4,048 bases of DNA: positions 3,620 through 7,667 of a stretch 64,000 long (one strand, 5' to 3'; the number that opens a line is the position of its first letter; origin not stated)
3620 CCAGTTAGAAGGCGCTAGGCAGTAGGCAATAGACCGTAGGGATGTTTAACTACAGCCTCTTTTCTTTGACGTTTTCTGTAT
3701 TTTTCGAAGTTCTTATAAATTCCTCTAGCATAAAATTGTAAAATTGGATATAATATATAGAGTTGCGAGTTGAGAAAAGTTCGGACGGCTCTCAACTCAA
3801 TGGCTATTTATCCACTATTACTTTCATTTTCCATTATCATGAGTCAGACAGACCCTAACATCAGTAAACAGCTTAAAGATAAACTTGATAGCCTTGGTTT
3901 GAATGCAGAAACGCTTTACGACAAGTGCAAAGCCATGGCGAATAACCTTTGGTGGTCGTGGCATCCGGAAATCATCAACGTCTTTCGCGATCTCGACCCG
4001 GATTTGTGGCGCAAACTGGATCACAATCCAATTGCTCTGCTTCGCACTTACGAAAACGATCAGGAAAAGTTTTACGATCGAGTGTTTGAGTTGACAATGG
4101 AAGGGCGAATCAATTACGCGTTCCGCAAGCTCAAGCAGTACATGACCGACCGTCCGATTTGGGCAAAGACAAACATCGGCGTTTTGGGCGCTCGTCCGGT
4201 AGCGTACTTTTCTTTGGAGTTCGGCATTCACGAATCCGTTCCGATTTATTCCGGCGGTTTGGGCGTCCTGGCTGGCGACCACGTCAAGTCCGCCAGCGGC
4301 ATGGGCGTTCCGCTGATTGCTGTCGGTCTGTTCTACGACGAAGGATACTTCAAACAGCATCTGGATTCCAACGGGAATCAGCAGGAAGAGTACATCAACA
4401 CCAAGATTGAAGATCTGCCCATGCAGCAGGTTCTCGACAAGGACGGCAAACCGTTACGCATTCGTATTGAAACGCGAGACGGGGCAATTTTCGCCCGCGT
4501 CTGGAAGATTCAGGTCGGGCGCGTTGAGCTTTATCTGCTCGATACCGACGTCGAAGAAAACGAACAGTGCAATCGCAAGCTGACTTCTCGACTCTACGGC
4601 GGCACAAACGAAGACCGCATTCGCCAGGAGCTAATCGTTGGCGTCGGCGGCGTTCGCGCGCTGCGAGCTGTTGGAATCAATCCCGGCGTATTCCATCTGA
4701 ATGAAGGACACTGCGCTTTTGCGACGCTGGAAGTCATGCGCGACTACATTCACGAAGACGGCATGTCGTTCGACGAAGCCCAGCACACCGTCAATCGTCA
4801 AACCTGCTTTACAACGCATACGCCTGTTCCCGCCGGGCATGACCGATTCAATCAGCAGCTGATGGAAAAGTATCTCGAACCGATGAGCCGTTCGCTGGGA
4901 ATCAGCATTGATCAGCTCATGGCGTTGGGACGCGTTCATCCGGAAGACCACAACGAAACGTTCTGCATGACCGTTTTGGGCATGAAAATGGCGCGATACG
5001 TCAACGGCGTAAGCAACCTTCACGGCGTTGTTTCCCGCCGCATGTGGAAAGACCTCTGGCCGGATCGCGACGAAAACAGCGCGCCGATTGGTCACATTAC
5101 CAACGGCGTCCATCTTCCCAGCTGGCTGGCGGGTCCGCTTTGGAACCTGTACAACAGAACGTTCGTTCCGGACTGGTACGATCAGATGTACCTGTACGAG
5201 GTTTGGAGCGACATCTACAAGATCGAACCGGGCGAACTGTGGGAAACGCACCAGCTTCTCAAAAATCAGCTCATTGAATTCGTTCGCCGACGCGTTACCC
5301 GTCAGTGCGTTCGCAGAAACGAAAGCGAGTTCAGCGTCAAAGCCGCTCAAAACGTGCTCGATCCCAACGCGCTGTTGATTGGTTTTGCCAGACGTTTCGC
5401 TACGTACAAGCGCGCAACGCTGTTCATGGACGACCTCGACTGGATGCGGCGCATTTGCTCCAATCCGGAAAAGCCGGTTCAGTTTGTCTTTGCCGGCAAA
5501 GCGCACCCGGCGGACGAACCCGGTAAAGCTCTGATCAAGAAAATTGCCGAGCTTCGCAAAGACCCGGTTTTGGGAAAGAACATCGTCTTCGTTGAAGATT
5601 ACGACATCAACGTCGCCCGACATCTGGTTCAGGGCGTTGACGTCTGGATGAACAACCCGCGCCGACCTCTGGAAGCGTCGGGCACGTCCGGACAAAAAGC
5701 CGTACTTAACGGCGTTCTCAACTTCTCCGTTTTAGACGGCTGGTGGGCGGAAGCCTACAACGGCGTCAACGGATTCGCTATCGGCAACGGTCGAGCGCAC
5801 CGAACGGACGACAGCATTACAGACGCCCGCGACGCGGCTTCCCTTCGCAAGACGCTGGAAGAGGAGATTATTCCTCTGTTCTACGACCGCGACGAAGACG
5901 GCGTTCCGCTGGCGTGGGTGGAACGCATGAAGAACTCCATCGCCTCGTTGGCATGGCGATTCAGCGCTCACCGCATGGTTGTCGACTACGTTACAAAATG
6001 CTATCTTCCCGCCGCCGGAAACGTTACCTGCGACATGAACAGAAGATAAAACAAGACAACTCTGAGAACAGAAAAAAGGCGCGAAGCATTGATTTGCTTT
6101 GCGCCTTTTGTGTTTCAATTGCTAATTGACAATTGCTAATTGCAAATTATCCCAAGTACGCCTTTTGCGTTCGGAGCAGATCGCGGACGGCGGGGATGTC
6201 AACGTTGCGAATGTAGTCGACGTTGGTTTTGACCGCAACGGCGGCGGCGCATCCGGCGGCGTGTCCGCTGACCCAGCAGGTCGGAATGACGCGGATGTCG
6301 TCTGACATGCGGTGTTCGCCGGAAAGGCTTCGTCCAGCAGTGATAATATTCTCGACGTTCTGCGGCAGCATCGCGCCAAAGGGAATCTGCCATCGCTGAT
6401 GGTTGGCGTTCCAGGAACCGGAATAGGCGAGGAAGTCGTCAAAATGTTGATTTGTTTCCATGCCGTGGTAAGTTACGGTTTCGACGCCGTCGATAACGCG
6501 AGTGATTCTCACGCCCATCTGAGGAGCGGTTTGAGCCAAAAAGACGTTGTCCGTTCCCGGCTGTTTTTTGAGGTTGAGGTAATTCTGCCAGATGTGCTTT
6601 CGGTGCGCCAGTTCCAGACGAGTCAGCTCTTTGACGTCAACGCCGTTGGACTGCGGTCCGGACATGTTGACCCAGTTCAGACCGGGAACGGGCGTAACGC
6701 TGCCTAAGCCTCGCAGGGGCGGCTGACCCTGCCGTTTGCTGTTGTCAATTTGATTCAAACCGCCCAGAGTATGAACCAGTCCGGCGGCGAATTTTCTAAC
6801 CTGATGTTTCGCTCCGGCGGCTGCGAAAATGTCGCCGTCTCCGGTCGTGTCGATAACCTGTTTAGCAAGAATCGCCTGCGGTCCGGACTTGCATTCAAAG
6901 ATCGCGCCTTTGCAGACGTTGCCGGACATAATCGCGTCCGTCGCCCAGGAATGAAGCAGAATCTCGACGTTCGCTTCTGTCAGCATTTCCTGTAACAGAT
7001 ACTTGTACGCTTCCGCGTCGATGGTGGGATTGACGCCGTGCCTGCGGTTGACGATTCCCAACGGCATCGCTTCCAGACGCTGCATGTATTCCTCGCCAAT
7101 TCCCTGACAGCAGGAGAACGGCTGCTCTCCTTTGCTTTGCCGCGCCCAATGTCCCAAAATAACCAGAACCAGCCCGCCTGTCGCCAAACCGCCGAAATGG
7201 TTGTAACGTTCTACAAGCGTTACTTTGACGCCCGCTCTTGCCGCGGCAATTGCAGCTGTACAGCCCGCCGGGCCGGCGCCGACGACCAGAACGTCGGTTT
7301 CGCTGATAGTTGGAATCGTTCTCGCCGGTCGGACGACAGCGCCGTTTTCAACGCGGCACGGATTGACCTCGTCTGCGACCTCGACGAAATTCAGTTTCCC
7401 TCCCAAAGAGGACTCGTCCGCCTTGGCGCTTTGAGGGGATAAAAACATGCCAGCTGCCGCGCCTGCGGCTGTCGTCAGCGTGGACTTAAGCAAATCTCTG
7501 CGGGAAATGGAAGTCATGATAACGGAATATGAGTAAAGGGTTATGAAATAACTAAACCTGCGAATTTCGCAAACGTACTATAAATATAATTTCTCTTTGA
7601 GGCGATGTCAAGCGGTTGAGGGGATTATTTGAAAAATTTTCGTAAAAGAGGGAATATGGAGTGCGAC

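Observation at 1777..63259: Period-7 tandem repeat arrays occupy almost every intergenic spacer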

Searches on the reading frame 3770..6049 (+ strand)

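Call 9: search_protein_families(library=ncbifam, proteins=[window:3770-6049:+])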
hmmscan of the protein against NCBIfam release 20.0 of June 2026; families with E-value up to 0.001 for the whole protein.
window:3770-6049:+ (759 aa): 5 families
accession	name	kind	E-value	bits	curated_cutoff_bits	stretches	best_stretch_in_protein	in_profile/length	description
TIGR02094.1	more_P_ylases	subfamily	1.1e-256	853.4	191.7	1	144-747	1-600/600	alpha-glucan family phosphorylase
NF041129.1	maldex_phorlase_Thcocales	equivalog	2.9e-223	743.5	1500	1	53-749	12-688/816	maltodextrin phosphorylase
TIGR02093.1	P_ylase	subfamily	5.7e-31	107.4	552.9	2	307-658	310-671/804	glycogen/starch/alpha-glucan family phosphorylase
NF011561.0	PRK14985.1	equivalog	9e-24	83.7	1273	1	307-661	306-667/800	maltodextrin phosphorylase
NF011562.0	PRK14986.1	equivalog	5.3e-19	67.8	1546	1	308-666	317-685/815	glycogen phosphorylase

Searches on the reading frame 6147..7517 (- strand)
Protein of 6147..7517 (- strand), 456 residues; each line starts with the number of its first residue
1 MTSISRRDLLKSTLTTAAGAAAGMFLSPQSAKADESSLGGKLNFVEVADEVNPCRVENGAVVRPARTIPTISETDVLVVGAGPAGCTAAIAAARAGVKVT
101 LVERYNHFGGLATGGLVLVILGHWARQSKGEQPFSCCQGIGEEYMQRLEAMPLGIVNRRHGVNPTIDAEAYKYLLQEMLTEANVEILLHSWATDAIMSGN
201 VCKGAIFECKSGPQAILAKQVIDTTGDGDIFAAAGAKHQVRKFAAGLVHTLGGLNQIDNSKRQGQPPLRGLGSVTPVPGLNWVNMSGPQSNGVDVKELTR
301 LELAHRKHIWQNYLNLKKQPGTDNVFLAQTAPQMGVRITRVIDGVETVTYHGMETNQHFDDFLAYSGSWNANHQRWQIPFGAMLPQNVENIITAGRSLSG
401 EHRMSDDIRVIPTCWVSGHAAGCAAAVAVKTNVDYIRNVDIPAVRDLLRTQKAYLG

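Call 9: search_protein_families(library=ncbifam, proteins=[window:6147-7517:-])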
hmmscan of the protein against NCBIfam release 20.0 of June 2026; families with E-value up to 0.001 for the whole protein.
window:6147-7517:- (456 aa): 85 families (the best 25 are shown)
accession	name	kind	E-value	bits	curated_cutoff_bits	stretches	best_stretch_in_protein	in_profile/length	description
TIGR02032.1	GG-red-SF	subfamily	3.3e-12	46.7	158.8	1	75-233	2-153/297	geranylgeranyl reductase family protein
TIGR01372.1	soxA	subfamily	1.1e-09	36.7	1164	1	70-111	165-206/996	sarcosine oxidase subunit alpha family protein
NF004789.0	PRK06134.1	subfamily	8.3e-09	34.5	747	1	71-117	10-58/581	FAD-dependent oxidoreductase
NF003585.0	PRK05249.1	equivalog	9.3e-09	34.4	465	1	73-113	6-46/464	Si-specific NAD(P)(+) transhydrogenase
TIGR03140.1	AhpF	equivalog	2.3e-08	33.1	502.9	1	64-110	203-247/515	alkyl hydroperoxide reductase subunit F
TIGR00292.1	TIGR00292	equivalog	2.7e-08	33.4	148.3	1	70-115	18-63/254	sulfide-dependent adenosine diphosphate thiazole synthase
TIGR01350.1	lipoamide_DH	equivalog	2.8e-08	32.9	408.8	1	74-111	2-38/461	dihydrolipoyl dehydrogenase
TIGR03997.1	mycofact_OYE_2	equivalog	4.9e-08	31.8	793.15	1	72-110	378-416/645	mycofactocin system FadH/OYE family oxidoreductase 2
NF009477.0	PRK12843.1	equivalog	5e-08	31.9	758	1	65-112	8-55/578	FAD-dependent oxidoreductase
NF005511.0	PRK07121.1-4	equivalog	5.2e-08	31.8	466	1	58-118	5-65/553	FAD-binding protein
NF005882.1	PRK07843.1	equivalog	6.7e-08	31.4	788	1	74-112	2-40/547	3-oxosteroid 1-dehydrogenase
NF041160.1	DGGPL_Thplmales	equivalog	1.3e-07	30.9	780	1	74-323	4-252/396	digeranylgeranylglycerophospholipid reductase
NF004832.0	PRK06184.1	subfamily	1.5e-07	30.5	476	1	72-107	5-40/506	hypothetical protein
NF005510.0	PRK07121.1-3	subfamily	2.1e-07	30.1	481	1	72-111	21-60/492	FAD-binding protein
TIGR01292.1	TRX_reduct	equivalog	2.9e-07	29.6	343.45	1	75-113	2-40/300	thioredoxin-disulfide reductase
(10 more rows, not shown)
